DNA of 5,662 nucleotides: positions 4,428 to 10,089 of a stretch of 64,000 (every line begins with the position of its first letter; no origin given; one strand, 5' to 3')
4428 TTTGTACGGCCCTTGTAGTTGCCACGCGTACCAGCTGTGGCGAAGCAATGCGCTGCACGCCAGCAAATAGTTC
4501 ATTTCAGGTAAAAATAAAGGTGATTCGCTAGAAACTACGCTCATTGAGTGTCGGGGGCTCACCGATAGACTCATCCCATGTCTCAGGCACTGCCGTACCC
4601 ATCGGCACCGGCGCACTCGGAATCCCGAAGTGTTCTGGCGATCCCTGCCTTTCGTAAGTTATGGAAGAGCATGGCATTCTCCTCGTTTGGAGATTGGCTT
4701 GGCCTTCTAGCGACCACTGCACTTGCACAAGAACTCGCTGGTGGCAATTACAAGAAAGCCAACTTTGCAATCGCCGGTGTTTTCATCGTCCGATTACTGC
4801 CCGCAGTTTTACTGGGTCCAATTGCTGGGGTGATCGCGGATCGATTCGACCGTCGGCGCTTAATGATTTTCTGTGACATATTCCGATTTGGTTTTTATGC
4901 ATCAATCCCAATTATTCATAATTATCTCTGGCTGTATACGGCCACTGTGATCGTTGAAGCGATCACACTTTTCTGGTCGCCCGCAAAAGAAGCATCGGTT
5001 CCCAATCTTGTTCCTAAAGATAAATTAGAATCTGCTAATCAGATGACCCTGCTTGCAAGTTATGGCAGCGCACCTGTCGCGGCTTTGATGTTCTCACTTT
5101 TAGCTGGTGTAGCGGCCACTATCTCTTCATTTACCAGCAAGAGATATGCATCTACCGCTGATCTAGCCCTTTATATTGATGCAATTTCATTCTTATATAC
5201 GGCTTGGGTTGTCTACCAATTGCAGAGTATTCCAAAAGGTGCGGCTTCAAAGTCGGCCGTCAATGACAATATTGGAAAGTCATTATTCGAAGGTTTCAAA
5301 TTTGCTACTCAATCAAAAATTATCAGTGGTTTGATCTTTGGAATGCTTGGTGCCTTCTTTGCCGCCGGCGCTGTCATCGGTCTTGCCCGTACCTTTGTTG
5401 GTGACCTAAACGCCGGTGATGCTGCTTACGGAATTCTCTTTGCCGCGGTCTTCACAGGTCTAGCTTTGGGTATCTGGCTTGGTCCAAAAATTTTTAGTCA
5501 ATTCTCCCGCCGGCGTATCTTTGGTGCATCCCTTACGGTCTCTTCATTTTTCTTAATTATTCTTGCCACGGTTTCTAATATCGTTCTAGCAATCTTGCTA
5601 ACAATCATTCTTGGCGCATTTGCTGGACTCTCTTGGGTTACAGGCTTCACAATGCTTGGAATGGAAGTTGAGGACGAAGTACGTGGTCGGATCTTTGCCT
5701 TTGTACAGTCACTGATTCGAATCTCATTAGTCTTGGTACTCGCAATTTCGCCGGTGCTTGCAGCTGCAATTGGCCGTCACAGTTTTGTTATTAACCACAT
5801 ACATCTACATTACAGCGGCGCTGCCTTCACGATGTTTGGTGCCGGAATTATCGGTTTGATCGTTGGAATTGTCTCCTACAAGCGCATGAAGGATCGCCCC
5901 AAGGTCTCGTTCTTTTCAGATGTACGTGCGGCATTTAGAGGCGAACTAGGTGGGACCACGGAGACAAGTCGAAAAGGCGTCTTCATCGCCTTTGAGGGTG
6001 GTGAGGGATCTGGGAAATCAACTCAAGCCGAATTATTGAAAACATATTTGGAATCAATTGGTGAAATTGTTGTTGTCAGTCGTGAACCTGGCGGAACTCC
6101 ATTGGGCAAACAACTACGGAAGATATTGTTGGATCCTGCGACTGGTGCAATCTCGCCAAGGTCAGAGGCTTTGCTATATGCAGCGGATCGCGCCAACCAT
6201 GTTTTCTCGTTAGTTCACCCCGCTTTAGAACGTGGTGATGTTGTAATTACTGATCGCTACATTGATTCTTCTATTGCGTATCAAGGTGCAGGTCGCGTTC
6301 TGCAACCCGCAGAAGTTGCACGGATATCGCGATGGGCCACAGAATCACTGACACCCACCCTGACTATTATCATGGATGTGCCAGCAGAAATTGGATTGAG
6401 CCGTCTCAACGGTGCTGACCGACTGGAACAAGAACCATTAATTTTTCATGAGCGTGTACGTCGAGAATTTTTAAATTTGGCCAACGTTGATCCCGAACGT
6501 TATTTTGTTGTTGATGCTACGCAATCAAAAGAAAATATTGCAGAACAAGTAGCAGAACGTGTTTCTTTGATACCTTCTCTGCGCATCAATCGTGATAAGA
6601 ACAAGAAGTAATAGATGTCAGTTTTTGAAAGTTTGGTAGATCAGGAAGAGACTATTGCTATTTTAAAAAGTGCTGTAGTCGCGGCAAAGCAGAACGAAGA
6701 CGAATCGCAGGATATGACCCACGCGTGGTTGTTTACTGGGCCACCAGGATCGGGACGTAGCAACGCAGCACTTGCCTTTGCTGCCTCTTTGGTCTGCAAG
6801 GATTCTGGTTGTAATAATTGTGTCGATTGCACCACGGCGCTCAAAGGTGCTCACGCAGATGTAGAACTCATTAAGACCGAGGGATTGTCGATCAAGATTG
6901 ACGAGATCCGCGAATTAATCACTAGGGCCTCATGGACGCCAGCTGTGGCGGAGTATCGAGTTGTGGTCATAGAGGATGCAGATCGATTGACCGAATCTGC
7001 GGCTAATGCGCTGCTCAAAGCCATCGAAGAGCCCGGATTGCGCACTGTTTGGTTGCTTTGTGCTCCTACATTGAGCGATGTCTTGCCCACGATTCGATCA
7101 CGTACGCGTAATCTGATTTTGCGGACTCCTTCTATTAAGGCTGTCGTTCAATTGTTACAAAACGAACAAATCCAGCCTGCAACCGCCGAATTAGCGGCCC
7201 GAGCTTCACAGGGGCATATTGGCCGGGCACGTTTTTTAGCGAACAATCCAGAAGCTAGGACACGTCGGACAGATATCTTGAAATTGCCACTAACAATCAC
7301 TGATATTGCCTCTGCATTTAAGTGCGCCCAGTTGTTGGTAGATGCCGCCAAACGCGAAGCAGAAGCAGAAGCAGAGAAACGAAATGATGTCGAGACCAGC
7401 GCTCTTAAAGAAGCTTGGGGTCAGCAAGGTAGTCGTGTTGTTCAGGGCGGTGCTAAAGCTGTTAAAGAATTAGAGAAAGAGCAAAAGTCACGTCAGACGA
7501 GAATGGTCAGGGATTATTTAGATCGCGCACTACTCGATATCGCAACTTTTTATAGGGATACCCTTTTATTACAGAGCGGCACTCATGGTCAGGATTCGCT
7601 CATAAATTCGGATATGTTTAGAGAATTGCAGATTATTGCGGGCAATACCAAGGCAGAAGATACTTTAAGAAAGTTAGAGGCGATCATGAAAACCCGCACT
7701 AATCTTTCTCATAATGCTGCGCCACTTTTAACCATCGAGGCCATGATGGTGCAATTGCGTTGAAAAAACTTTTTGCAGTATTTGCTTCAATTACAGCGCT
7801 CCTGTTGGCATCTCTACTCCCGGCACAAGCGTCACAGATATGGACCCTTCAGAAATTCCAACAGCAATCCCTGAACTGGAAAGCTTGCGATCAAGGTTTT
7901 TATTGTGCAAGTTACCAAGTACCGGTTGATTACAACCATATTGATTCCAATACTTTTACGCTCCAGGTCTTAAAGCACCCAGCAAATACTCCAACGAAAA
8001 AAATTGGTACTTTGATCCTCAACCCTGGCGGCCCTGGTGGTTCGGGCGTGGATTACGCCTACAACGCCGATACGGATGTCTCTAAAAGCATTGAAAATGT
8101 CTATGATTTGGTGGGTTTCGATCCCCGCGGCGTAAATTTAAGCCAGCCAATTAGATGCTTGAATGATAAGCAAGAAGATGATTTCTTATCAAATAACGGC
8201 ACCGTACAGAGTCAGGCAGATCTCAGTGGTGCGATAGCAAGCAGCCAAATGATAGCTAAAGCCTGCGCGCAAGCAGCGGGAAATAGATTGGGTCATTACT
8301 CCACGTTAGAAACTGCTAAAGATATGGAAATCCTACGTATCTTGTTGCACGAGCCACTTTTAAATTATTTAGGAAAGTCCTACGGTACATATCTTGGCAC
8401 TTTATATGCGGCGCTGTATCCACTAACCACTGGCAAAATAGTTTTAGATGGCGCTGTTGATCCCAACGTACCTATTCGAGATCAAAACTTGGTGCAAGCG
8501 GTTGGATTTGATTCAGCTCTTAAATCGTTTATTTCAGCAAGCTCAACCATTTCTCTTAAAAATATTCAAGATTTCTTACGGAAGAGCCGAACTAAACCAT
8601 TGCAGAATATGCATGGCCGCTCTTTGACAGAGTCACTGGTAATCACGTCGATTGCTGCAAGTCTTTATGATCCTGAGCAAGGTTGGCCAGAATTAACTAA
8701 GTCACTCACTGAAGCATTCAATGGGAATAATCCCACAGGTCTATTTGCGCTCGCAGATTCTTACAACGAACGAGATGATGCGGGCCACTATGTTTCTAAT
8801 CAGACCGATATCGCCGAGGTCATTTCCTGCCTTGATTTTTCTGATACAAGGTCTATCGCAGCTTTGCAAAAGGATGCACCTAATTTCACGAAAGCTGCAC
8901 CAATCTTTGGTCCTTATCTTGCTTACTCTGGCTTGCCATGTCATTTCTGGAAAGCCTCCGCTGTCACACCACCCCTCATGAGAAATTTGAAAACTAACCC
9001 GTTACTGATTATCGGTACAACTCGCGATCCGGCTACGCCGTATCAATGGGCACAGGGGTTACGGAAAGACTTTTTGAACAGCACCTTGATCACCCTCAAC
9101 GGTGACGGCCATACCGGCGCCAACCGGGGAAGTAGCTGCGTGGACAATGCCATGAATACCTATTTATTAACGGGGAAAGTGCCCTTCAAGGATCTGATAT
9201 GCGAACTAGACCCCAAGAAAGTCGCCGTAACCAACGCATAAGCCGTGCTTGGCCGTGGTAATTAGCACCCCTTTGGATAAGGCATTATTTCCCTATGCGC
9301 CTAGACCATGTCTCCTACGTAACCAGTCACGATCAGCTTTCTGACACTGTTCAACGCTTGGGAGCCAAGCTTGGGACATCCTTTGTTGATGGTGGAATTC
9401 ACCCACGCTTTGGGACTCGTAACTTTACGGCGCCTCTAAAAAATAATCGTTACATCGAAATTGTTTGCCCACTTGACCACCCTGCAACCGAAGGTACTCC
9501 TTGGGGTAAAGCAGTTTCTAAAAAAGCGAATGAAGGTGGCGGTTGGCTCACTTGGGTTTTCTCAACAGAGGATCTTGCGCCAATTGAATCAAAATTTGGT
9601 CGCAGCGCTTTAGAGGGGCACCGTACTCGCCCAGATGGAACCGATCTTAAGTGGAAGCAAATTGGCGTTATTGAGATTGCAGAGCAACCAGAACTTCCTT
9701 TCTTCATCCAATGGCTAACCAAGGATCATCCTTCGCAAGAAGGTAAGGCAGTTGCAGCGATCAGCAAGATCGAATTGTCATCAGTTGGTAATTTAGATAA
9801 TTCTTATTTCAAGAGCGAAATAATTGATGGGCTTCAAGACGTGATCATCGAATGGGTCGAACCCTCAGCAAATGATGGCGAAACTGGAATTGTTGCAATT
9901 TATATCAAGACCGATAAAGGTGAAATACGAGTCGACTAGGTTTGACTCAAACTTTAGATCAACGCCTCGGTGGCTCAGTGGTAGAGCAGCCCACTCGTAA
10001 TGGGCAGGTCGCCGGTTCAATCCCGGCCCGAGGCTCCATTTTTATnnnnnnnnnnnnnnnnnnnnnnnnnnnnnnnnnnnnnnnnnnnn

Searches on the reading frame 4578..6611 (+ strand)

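Call 84: search_protein_families(library=pfam, proteins=[window:4578-6611:+], max_evalue=0.00001)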
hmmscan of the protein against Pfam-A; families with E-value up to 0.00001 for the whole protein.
window:4578-6611:+ (677 aa): 3 families
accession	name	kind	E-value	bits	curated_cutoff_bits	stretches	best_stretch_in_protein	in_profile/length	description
PF02223.23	Thymidylate_kin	-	2e-48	165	27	1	472-657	1-184/185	Thymidylate kinase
PF05977.19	MFS_3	-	6.7e-19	68.1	27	1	20-378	7-350/524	Transmembrane secretion effector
PF07690.21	MFS_1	-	1.1e-15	57.9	33.4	1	252-450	1-186/347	Major Facilitator Superfamily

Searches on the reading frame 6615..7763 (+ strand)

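Call 84: search_protein_families(library=pfam, proteins=[window:6615-7763:+], max_evalue=0.00001)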
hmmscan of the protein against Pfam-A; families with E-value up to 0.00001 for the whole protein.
window:6615-7763:+ (382 aa): 1 family
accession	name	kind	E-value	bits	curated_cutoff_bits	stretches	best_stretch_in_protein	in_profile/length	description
PF13177.12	DNA_pol3_delta2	-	3.4e-43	147.9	27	1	23-171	7-159/161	DNA polymerase III, delta subunit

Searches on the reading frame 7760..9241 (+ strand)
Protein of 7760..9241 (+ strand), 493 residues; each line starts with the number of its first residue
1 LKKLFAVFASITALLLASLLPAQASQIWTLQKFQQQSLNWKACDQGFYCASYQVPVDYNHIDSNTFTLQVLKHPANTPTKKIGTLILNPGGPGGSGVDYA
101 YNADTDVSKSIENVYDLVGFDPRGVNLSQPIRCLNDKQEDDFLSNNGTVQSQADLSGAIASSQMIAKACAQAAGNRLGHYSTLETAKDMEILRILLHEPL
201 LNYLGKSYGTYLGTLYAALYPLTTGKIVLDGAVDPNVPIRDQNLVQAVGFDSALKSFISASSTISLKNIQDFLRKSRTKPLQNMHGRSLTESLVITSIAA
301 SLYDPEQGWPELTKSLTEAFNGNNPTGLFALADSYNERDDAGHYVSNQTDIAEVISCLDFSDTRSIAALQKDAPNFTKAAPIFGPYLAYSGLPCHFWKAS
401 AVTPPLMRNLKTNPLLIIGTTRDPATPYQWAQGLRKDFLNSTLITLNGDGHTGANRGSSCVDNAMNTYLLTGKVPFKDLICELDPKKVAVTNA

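Call 84: search_protein_families(library=pfam, proteins=[window:7760-9241:+], max_evalue=0.00001)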
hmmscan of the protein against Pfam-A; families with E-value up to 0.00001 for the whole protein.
window:7760-9241:+ (493 aa): 2 families
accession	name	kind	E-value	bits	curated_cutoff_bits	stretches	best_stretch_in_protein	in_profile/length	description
PF08386.16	Abhydrolase_4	-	7.4e-26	90.7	21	1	381-481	2-103/103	TAP-like protein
PF00561.26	Abhydrolase_1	-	2.6e-16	60.5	25.8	1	84-452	2-239/245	alpha/beta hydrolase fold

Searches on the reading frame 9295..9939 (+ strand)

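Call 84: search_protein_families(library=pfam, proteins=[window:9295-9939:+], max_evalue=0.00001)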
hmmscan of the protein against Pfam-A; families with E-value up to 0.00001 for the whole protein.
window:9295-9939:+ (214 aa): 1 family
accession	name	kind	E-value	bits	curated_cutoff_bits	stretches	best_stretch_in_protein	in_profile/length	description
PF13468.12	Glyoxalase_3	-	7.5e-32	111.2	25.1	1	3-162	1-161/176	Glyoxalase-like domain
